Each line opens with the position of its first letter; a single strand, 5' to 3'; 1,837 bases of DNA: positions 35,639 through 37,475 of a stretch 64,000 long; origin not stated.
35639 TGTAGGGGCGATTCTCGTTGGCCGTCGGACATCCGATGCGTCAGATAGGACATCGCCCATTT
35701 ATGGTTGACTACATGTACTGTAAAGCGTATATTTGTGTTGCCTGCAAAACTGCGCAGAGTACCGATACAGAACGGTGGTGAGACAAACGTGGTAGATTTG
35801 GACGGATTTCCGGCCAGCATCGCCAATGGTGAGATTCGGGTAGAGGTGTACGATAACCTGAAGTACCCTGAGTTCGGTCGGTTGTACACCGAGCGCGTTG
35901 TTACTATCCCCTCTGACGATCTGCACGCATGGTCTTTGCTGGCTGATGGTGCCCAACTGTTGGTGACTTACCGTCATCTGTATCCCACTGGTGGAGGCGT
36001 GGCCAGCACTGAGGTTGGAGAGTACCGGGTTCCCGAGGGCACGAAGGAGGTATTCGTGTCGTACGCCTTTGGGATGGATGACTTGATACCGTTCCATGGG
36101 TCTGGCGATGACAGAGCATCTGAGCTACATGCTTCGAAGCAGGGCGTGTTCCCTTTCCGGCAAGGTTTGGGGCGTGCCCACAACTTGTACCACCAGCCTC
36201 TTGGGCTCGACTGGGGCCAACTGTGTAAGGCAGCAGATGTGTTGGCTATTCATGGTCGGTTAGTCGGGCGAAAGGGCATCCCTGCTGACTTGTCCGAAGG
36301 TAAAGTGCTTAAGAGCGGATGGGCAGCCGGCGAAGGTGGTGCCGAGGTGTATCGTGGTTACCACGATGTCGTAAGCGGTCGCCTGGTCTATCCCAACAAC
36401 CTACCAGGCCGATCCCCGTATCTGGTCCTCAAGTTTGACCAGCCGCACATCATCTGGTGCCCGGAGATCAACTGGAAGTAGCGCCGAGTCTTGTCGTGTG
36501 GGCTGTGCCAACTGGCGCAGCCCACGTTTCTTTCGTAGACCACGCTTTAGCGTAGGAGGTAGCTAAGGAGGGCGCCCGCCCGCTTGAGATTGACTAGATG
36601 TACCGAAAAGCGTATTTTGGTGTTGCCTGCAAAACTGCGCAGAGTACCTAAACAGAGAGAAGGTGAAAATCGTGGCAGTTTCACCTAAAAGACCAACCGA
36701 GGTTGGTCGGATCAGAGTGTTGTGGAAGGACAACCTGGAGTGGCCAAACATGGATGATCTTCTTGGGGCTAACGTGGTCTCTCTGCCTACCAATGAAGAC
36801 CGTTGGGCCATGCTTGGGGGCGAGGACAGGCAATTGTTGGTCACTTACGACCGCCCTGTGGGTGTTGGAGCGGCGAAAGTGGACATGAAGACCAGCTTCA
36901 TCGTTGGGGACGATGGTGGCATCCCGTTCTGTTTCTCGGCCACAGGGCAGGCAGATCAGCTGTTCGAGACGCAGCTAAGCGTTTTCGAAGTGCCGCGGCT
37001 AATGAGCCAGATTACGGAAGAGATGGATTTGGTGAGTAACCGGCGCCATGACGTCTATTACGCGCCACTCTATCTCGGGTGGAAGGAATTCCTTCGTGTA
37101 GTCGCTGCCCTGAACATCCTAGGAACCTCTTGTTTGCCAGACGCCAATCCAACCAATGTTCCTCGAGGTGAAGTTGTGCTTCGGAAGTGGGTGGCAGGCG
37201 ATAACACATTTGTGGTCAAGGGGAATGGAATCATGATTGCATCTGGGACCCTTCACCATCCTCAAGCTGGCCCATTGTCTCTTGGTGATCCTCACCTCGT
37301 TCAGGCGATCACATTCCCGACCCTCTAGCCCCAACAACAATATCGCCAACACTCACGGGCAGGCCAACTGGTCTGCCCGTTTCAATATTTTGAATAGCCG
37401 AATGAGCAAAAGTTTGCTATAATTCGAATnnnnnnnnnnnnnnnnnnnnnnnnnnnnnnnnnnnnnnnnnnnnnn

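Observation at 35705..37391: Tandem paralogous unknown genes with a near-identical promoter and 5' leader (cassette D)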

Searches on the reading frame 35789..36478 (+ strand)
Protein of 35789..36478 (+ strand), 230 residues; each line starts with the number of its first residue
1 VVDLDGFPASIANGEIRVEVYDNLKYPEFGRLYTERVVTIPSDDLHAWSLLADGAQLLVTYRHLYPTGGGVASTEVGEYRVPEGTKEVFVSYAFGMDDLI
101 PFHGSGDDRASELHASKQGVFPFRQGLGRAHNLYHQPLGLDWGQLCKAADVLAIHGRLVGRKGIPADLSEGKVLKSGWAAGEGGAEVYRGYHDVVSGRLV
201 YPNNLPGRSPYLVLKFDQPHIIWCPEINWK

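Call 9: search_protein_families(library=pfam, proteins=[window:35789-36478:+], max_evalue=1)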
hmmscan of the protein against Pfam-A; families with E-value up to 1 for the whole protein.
window:35789-36478:+ (230 aa): 0 families

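Call 12: find_homologous_proteins(query=window:35789-36478:+, max_evalue=0.001)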
Query window:35789-36478:+ (230 aa): 1 proteins with E <= 0.001 among 3006 candidates.
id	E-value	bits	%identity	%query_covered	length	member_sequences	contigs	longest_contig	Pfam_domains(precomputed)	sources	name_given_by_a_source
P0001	2.2e-156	537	100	100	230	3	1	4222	-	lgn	-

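Call 15: find_encoding_contigs(protein=P0001, flank=10000)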
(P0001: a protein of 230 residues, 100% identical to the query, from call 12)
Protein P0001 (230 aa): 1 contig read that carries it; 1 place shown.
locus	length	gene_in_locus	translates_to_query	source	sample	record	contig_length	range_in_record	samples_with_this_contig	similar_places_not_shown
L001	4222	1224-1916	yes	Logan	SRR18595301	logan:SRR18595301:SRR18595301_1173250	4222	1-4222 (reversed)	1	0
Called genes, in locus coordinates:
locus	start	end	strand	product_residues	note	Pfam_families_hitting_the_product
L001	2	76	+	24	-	?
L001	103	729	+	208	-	PF10017:Methyltransf_33 (faint), PF13489:Methyltransf_23, PF13847:Methyltransf_31, PF08241:Methyltransf_11, PF08242:Methyltransf_12, PF13649:Methyltransf_25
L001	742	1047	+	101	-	-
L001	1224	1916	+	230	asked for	-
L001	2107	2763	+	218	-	-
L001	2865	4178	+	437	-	PF00587:tRNA-synt_2b, PF03129:HGTP_anticodon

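Call 30: search_protein_representatives(alignment_id=A2)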
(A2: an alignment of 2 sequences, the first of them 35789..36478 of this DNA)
Query: 2 sequences, 241 profile positions. Proteins with E-value up to 0.001 (for the whole library): 5; up to 1e-10: 2; up to 1e-30: 2. The best 5 are listed.
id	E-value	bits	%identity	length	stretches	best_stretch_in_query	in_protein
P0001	2.3e-127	439.9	-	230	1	1-241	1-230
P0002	1.3e-97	342.4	-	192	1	29-240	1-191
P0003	2.6e-07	46.8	-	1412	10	176-216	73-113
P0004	6.8e-05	38.9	-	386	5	72-115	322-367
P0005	8.8e-05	38.5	-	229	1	1-136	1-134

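Call 33: find_homologous_proteins(query=A3, max_evalue=0.01)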
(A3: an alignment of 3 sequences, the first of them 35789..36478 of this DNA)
Query A3 (3 sequences) (230 aa, profile of the alignment): 3 proteins with E <= 0.01 among 7320 candidates.
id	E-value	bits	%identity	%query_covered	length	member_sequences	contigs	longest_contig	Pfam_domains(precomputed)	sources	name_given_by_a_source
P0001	6.7e-99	348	100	100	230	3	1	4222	-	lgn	-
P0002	1.5e-85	304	26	83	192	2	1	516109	-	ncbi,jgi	ncbi:MAG: hypothetical protein WC773_00260 [Patescibacteria group bacterium]|jgi:hypothetical protei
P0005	1.3e-83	298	29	48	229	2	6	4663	-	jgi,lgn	-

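Call 34: find_encoding_contigs(protein=P0005, flank=10000, max_places=10)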
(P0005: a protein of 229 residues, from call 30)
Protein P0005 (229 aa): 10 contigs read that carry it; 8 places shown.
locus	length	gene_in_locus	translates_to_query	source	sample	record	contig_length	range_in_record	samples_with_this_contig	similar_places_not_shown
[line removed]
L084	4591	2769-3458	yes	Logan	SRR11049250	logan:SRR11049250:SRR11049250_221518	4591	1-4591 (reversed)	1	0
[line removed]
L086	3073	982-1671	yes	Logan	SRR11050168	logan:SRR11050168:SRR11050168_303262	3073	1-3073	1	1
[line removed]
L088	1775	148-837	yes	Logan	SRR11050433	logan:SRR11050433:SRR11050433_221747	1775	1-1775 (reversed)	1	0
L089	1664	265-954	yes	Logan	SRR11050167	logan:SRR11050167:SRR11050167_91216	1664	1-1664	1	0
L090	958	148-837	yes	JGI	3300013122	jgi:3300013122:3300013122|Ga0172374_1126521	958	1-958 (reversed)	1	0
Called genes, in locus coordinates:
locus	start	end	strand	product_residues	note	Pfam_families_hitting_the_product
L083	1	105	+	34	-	?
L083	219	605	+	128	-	-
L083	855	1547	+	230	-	-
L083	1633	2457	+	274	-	PF01261:AP_endonuc_2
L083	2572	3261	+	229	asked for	-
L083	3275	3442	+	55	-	-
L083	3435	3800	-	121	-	-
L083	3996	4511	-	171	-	PF01661:Macro (weak)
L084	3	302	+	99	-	?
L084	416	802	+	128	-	-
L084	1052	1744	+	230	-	-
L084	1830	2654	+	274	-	PF01261:AP_endonuc_2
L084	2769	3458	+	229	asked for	-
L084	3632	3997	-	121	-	-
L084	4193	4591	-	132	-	?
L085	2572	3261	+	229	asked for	-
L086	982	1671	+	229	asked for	-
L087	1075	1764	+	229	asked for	-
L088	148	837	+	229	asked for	-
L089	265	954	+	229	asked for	-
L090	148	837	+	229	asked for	-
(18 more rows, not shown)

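Call 35: find_encoding_contigs(protein=P0002, flank=10000, max_places=6)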
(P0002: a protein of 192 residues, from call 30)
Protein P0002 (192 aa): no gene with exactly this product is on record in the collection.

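Call 46: predict_structure(alignment_id=A3)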
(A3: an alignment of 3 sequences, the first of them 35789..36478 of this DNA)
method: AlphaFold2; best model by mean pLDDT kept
length: 230 residues; sequences in the alignment: 3
mean_pLDDT: 50.9   pTM: 0.48
mean pLDDT of the five models: 50.9, 44.6, 37.9, 33.5, 28.8
residues with pLDDT >= 90: 7; 70-90: 61; 50-70: 39; < 50: 123
segments of 3 or more residues with pLDDT < 50: 108-230
pLDDT, mean of each block of 10 residues (from residue 1): 80 89 74 78 84 77 68 73 70 66 54 39 30 28 39 30 28 22 29 29 31 32 23
secondary structure, 60 per line:
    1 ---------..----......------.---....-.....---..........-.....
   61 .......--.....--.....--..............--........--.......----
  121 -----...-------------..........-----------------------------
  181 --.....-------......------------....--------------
elements in order: E16-21 H32-35 E37-41 E45-51 E56-67 E70-74 E77-81 E84-97 E100-107 H110-116 H142-151 E183-187 E195-200 E213-216

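Call 51: search_protein_families(library=padloc, proteins=[window:35789-36478:+, P0005], max_evalue=0.1)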
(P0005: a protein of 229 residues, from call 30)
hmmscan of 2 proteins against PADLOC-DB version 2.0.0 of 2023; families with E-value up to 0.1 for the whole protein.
window:35789-36478:+ (230 aa): 0 families

P0005 (229 aa): 0 families

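Call 52: search_solved_structures(query=A3, max_evalue=10)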
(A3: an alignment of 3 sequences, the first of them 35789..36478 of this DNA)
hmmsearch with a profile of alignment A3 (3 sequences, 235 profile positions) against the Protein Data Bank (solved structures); distinct sequences matched with E-value up to 10: 3.
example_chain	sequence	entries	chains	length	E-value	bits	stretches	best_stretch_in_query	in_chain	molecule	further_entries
7ywv_A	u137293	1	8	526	0.36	13.5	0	69-109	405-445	Probable vanillyl-alcohol oxidase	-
8bam_A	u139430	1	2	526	0.56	12.8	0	57-108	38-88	Probable vanillyl-alcohol oxidase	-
7ywu_A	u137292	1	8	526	1.4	11.5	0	57-108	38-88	Probable vanillyl-alcohol oxidase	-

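Call 53: search_protein_families(library=phrogs, proteins=[window:35789-36478:+, P0005], max_evalue=0.1)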
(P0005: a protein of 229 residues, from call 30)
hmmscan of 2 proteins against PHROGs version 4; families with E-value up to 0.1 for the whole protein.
window:35789-36478:+ (230 aa): 0 families

P0005 (229 aa): 0 families

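Call 54: fold_search(model_id=the predicted structure, library=pdb)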
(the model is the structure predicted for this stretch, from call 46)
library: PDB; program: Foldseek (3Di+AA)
matches with E <= 10: 683; with E <= 0.001: 0
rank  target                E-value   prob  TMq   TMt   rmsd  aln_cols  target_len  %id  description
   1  9f8n_B                8.8e-02  0.60  0.15  0.21  12.4        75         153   13  Crystal Structure of PhzA/B from Burkholderia cepacia R18194 in complex with [6-Hydroxy-2-(4-hydroxyphenyl)benzo[b]thi (released 2025-04-16)
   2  9f8n_A                1.2e-01  0.54  0.15  0.21  12.4        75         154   13  Crystal Structure of PhzA/B from Burkholderia cepacia R18194 in complex with [6-Hydroxy-2-(4-hydroxyphenyl)benzo[b]thi (released 2025-04-16)
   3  4ebr_A                1.2e-01  0.11  0.11  0.14  16.4        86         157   14  Crystal structure of Autophagic E2, Atg10 (released 2012-10-03)
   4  9f8h_A                1.6e-01  0.47  0.15  0.21  12.4        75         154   13  Crystal Structure of PhzA/B from Burkholderia cepacia R18194 in complex with Raloxifene (released 2025-04-16)
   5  3juq_B                1.9e-01  0.54  0.16  0.22   9.5        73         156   14  Crystal Structure of PhzA/B from Burkholderia cepacia R18194 cocrystallized with 2 mM racemic 5-bromo-2-(piperidin-3-y (released 2009-09-29)
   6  3juo_B                2.0e-01  0.44  0.15  0.21  12.4        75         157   13  Crystal Structure of PhzA/B from Burkholderia cepacia R18194 in complex with (R)-5-bromo-2-(piperidin-3-ylamino)benzoi (released 2009-09-29)
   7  9f8q_A                2.2e-01  0.41  0.15  0.21  12.4        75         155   13  Crystal Structure of PhzA/B from Burkholderia cepacia R18194 in complex with [6-Hydroxy-2-(4-hydroxyphenyl)benzo[b]thi (released 2025-04-16)
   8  3jun_B                2.4e-01  0.21  0.13  0.18  11.5        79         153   13  Crystal Structure of PhzA/B from Burkholderia cepacia R18194 in simultaneous complex with racemic 5-bromo-2-(piperidin (released 2009-09-29)
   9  3f8h_A                2.8e-01  0.38  0.15  0.23  10.8        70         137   10  Crystal structure of a putative polyketide cyclase (tm1040_3560) from silicibacter sp. tm1040 at 2.00 A resolution (released 2008-11-25)
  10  3ex9                  2.8e-01  0.35  0.15  0.22  12.3        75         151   13  Crystal structure of PhzA/B from Burkholderia cepacia R18194 crystallized in C2221 (released 2008-12-30)
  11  5npg_MODEL_1_A        3.2e-01  0.25  0.12  0.29   9.9        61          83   13  Solution structure of Drosophila melanogaster Loquacious dsRBD1 (released 2017-10-04)
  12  8gme_D                3.2e-01  0.07  0.12  0.08  17.1       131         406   11  Crystal structure of the gp32-Dda-dT17 complex (released 2023-06-28)
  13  5k95_A                3.8e-01  0.51  0.15  0.14   6.0        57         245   16  Crystal Structure of GTP Cyclohydrolase-IB with 8-oxo-GTP (released 2016-09-07)
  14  5had                  5.0e-01  0.54  0.16  0.26   7.8        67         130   12  Crystal structure of intermembrane space region of chloroplast protein ARC6 (released 2017-01-18)
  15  8ysb                  5.3e-01  0.41  0.17  0.31   8.6        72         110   12  Crystal structure of DynA1, a putative monoxygenase from Mivromonospora chersina. (released 2024-09-04)
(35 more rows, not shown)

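Call 55: fold_search(model_id=the predicted structure, library=viral)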
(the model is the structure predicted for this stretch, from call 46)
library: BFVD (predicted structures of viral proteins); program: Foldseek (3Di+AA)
matches with E <= 10: 623; with E <= 0.001: 0
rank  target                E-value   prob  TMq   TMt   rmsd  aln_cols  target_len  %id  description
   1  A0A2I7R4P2            4.3e-02  0.84  0.21  0.11   8.8        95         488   14  (no name in the UniProt tables at hand)
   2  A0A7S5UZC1            4.3e-02  0.47  0.15  0.24  10.4        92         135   15  (no name in the UniProt tables at hand)
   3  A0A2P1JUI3            1.3e-01  0.57  0.18  0.36   7.5        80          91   10  Uncharacterized protein [Erwinia phage vB_EamM-Bue1]
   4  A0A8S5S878            1.5e-01  0.35  0.15  0.21   8.2       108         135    7  Uncharacterized protein [Caudovirales sp. ctTVN2]
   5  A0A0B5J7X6            1.5e-01  0.14  0.17  0.18  19.9       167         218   15  Nuclear transport factor 2 like domain protein [Pandoravirus inopinatum]
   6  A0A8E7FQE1            1.6e-01  0.33  0.15  0.23   9.6        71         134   15  (no name in the UniProt tables at hand)
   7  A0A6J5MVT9            1.6e-01  0.10  0.12  0.22  18.6       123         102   13  Uncharacterized protein [uncultured Caudovirales phage]
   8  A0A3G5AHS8            2.0e-01  0.13  0.12  0.14  18.2       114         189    6  Uncharacterized protein [Solivirus sp.]
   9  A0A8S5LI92            2.0e-01  0.09  0.12  0.19  21.1       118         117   10  Uncharacterized protein [Myoviridae sp. ctbwh6]
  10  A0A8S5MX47            2.0e-01  0.08  0.11  0.06  22.9       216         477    9  Uncharacterized protein [Myoviridae sp. ct3wi9]
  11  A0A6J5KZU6            2.1e-01  0.10  0.12  0.17  13.8       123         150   15  Uncharacterized protein [uncultured Caudovirales phage]
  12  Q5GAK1                2.2e-01  0.06  0.07  0.06  17.7        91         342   10  Ig-like domain-containing protein [Grouper iridovirus]
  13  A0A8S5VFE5            2.3e-01  0.08  0.17  0.09  23.5       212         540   12  Attachment protein [Inoviridae sp. ct0MH15]
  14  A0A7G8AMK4            2.3e-01  0.05  0.12  0.11  20.9       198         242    8  (no name in the UniProt tables at hand)
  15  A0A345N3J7            2.3e-01  0.05  0.13  0.08  19.2       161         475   10  (no name in the UniProt tables at hand)
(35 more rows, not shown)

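Call 66: search_dna_similar(query=window:35789-36478:+, collection=phages, mode=protein, max_evalue=1, max_rows=5)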
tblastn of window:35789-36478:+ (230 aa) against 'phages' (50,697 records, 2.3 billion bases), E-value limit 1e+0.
Records with a match: 1; places in all: 1; records where one place covers at least 80% of the query: 0.
Best place of each record, by identity: <60% 1.
By first word of the organism name: Rhizobium 1.
By host as written in the record: Rhizobium phaseoli N3_19 1.
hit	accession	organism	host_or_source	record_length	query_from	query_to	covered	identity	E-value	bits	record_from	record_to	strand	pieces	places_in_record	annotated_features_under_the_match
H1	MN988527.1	Rhizobium phage RHph_N3_19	Rhizobium phaseoli N3_19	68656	58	109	23%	40.4%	5e-1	37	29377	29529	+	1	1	hypothetical protein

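Call 71: search_protein_families(library=pfam, proteins=[P0005], max_evalue=0.01)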
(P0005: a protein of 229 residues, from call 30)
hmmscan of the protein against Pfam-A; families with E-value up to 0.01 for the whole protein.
P0005 (229 aa): 0 families

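Call 72: list_cluster_members(proteins=[P0002, P0001, P0005])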
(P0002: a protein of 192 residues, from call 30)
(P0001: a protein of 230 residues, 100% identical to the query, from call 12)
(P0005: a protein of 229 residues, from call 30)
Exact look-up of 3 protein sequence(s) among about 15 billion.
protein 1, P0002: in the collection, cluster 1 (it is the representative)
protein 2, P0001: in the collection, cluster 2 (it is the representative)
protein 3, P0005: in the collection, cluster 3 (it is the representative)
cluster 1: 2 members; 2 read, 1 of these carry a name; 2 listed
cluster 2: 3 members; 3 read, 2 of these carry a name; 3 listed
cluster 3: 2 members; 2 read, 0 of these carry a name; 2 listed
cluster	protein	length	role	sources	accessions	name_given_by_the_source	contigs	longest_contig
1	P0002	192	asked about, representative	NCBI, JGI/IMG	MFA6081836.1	MAG: hypothetical protein WC773_00260 [Patescibacteria group bacterium] | hypothetical protein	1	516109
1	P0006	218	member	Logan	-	-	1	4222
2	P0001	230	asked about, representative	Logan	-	-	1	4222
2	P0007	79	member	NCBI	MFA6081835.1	MAG: hypothetical protein WC773_00255 [Patescibacteria group bacterium]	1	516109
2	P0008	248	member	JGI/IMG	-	hypothetical protein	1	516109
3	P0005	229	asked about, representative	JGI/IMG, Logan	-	-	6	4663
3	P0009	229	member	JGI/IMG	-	-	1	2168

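Call 80: find_related_loci(query=A3, collection=viral_contigs, flank=5000)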
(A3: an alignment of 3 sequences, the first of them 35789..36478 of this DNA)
Query A3 (230 aa) in viral_contigs; peptide patterns used: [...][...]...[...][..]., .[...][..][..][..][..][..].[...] (x = any residue, [..] = any of these).
39 stretches matched a pattern, but none encodes a relative of the query by tblastn (E <= 1e-3).

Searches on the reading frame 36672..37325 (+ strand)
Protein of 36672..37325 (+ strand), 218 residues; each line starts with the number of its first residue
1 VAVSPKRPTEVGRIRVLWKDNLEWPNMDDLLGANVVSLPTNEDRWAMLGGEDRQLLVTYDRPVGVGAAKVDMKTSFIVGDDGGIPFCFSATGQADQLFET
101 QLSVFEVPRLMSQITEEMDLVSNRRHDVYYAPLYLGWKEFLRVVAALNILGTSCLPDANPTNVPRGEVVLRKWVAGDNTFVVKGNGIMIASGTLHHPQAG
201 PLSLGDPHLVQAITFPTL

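Call 9: search_protein_families(library=pfam, proteins=[window:36672-37325:+], max_evalue=1)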
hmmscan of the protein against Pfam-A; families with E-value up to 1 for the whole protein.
window:36672-37325:+ (218 aa): 0 families

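Call 51: search_protein_families(library=padloc, proteins=[window:36672-37325:+], max_evalue=0.1)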
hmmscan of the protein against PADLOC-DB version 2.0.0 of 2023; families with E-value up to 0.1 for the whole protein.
window:36672-37325:+ (218 aa): 0 families

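Call 53: search_protein_families(library=phrogs, proteins=[window:36672-37325:+], max_evalue=0.1)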
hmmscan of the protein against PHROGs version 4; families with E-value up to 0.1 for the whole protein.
window:36672-37325:+ (218 aa): 0 families

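Call 67: search_dna_similar(query=window:36672-37325:+, collection=phages, mode=protein, max_evalue=1, max_rows=5)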
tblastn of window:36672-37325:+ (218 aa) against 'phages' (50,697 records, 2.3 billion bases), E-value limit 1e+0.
No match.

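Call 84: predict_structure(alignment_id=A4)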
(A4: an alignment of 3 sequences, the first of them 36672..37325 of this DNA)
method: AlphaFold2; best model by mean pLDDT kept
length: 218 residues; sequences in the alignment: 3
mean_pLDDT: 47.1   pTM: 0.46
mean pLDDT of the five models: 47.1, 42.0, 39.4, 39.2, 28.3
residues with pLDDT >= 90: 0; 70-90: 34; 50-70: 46; < 50: 138
segments of 3 or more residues with pLDDT < 50: 1-4, 63-69, 92-98, 100-218
pLDDT, mean of each block of 10 residues (from residue 1): 60 83 66 74 63 70 46 65 57 49 36 33 29 32 31 28 42 41 34 39 29 23
secondary structure, 60 per line:
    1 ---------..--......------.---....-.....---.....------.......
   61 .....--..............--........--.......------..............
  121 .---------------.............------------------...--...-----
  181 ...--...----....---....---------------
elements in order: E14-19 H30-33 E35-39 E43-47 E54-65 E68-81 E84-91 H94-100 H107-121 H137-149 E168-170 E173-175 E181-183 E186-188 E193-196 E200-203
